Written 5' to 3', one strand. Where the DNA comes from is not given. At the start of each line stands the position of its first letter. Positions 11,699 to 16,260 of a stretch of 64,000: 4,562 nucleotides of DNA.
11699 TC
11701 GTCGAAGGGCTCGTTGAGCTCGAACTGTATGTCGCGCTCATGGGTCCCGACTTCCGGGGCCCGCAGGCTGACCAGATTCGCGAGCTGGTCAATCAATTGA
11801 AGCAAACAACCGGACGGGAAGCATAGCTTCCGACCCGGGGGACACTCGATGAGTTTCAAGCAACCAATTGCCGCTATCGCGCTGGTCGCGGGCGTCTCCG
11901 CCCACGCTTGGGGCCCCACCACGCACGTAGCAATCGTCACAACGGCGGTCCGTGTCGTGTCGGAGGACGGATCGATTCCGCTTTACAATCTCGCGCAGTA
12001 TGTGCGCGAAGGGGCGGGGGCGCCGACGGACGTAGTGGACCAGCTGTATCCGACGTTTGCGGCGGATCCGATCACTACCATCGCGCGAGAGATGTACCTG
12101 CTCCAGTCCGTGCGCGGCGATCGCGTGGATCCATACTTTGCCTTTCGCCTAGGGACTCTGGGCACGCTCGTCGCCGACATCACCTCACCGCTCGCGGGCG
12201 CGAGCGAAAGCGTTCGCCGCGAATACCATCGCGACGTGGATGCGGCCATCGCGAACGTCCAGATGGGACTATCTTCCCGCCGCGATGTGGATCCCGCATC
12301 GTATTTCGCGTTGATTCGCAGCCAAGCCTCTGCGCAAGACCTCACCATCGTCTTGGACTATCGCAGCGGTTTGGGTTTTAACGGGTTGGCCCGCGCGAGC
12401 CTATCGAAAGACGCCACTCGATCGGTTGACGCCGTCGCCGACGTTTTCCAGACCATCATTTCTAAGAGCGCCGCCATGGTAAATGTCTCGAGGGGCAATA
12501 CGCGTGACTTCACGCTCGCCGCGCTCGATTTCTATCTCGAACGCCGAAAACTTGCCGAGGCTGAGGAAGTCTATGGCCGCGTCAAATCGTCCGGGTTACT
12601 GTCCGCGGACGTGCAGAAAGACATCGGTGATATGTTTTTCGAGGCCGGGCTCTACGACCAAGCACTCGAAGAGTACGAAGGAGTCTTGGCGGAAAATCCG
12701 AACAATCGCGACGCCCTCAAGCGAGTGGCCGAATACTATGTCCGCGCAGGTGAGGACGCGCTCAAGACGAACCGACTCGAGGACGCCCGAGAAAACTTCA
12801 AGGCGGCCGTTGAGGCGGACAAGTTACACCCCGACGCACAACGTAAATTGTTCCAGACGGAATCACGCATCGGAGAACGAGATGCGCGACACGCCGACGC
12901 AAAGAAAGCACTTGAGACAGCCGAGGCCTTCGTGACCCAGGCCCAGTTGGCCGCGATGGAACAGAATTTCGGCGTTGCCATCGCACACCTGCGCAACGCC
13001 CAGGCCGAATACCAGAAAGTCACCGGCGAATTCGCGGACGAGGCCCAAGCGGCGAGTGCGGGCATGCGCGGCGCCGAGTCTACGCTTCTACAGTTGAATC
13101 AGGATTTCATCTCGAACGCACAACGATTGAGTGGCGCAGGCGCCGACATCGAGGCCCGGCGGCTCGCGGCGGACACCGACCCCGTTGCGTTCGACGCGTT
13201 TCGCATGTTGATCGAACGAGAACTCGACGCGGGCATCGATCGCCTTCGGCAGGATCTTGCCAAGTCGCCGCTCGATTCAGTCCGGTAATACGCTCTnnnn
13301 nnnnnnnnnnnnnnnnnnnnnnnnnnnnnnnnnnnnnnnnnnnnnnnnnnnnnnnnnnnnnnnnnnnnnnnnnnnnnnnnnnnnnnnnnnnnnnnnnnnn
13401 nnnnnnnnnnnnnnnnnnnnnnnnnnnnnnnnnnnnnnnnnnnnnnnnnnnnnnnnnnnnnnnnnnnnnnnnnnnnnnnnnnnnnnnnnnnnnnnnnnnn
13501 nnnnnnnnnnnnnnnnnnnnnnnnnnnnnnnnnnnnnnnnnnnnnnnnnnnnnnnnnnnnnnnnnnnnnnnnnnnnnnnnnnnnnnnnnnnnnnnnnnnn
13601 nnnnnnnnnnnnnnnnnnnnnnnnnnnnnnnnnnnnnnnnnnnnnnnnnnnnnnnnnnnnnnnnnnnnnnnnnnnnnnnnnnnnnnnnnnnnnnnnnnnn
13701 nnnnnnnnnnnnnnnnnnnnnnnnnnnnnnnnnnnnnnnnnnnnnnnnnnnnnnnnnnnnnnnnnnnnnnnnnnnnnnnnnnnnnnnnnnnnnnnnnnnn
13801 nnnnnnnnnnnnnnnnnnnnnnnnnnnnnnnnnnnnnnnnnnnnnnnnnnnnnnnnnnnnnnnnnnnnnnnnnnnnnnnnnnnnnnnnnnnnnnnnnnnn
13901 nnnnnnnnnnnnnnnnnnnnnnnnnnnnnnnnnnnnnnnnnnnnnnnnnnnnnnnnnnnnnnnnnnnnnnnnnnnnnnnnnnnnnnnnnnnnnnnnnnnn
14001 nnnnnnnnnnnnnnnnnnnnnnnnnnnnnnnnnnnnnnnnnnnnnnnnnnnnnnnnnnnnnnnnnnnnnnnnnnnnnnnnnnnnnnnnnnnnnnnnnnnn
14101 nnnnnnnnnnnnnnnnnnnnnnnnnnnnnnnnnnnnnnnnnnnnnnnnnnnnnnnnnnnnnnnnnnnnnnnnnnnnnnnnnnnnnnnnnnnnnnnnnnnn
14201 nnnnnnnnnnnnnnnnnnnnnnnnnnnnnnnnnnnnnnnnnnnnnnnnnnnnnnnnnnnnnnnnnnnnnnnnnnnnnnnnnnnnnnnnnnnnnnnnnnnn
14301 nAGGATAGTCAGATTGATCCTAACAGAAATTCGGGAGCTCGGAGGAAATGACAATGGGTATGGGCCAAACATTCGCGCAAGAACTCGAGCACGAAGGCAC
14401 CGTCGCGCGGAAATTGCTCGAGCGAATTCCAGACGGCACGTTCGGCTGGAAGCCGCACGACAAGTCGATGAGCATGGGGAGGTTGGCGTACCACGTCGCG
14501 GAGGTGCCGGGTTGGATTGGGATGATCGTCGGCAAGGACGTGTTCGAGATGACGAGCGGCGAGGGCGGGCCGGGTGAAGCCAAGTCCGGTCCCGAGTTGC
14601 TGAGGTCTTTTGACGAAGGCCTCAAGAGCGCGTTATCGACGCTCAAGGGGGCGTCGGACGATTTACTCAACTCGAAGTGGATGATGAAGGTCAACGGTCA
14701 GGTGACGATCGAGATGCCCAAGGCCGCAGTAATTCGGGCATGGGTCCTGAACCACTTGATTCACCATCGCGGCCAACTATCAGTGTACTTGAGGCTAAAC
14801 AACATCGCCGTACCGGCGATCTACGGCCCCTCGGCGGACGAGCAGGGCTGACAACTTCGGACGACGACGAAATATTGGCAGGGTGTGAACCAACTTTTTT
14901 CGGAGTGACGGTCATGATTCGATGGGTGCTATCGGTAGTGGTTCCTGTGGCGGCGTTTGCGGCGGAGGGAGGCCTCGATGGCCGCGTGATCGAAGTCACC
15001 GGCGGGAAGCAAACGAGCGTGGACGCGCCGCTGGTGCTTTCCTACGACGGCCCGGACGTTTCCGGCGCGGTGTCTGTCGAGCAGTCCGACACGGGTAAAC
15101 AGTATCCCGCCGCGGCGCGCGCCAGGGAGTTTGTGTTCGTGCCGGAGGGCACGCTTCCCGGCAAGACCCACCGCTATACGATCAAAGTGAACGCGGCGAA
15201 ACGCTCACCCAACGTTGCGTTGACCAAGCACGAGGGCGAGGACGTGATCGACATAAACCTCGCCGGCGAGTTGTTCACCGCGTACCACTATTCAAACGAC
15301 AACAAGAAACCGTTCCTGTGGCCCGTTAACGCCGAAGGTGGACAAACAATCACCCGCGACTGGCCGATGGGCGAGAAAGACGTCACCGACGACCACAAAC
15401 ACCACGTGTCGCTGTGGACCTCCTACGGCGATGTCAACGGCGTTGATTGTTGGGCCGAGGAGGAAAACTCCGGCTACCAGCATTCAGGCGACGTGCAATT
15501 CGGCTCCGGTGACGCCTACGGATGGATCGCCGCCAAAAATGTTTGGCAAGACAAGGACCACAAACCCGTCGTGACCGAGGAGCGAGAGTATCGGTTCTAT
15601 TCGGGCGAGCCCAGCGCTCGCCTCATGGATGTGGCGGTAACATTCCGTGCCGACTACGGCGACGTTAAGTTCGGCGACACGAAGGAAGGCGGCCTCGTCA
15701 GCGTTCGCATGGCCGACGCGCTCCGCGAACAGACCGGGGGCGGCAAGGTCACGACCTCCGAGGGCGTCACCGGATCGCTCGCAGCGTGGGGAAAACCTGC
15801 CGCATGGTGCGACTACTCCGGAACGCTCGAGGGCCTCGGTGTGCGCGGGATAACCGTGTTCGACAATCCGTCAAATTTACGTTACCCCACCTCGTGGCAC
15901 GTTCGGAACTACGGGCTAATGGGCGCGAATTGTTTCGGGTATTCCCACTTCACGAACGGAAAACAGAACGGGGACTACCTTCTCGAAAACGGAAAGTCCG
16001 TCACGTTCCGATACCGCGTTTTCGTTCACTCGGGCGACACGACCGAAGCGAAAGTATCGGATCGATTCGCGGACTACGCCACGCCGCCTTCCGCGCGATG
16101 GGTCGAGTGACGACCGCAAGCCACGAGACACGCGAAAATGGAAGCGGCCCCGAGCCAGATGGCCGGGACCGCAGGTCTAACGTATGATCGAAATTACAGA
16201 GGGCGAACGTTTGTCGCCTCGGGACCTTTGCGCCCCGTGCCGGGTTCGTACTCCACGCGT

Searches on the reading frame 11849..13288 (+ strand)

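Call 65: search_protein_families(library=pfam, proteins=[window:11849-13288:+], max_evalue=0.0001)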
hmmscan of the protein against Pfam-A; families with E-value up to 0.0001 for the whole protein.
window:11849-13288:+ (479 aa): 5 families
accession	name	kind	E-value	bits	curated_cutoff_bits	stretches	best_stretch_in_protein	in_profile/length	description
PF13432.12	TPR_16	-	1.2e-07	32.4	32.7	0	229-286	7-64/65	Tetratricopeptide repeat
PF07719.23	TPR_2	-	2.5e-06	27.6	27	0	255-286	3-34/34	Tetratricopeptide repeat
PF13428.12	TPR_14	-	3.4e-06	27.6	23.5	0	255-295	3-43/44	Tetratricopeptide repeat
PF13414.12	TPR_11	-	2e-05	24.6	26.8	0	260-290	1-31/42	TPR repeat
PF14559.12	TPR_19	-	2.8e-05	24.8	25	0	264-302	2-40/68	Tetratricopeptide repeat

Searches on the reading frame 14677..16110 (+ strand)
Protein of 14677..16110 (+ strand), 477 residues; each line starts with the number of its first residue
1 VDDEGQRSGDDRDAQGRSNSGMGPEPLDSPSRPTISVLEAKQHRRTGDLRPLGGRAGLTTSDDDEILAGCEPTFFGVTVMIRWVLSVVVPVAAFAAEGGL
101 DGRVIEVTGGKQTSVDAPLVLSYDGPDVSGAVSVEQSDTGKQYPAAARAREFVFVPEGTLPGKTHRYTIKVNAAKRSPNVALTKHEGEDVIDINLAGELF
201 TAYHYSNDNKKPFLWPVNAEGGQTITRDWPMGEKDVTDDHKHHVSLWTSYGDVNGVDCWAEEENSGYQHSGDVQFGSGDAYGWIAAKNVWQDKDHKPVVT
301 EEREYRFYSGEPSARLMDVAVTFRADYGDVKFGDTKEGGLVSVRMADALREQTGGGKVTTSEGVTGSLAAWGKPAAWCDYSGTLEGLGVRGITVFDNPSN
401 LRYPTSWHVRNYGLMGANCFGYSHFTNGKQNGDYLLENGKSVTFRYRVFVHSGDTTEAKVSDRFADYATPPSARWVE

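Call 65: search_protein_families(library=pfam, proteins=[window:14677-16110:+], max_evalue=0.0001)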
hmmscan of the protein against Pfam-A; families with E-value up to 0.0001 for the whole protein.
window:14677-16110:+ (477 aa): 1 family
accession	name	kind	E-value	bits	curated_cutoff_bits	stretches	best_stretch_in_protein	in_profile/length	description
PF14100.11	DUF6807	-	3.3e-64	217.5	27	1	191-463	2-268/270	Family of unknown function (DUF6807)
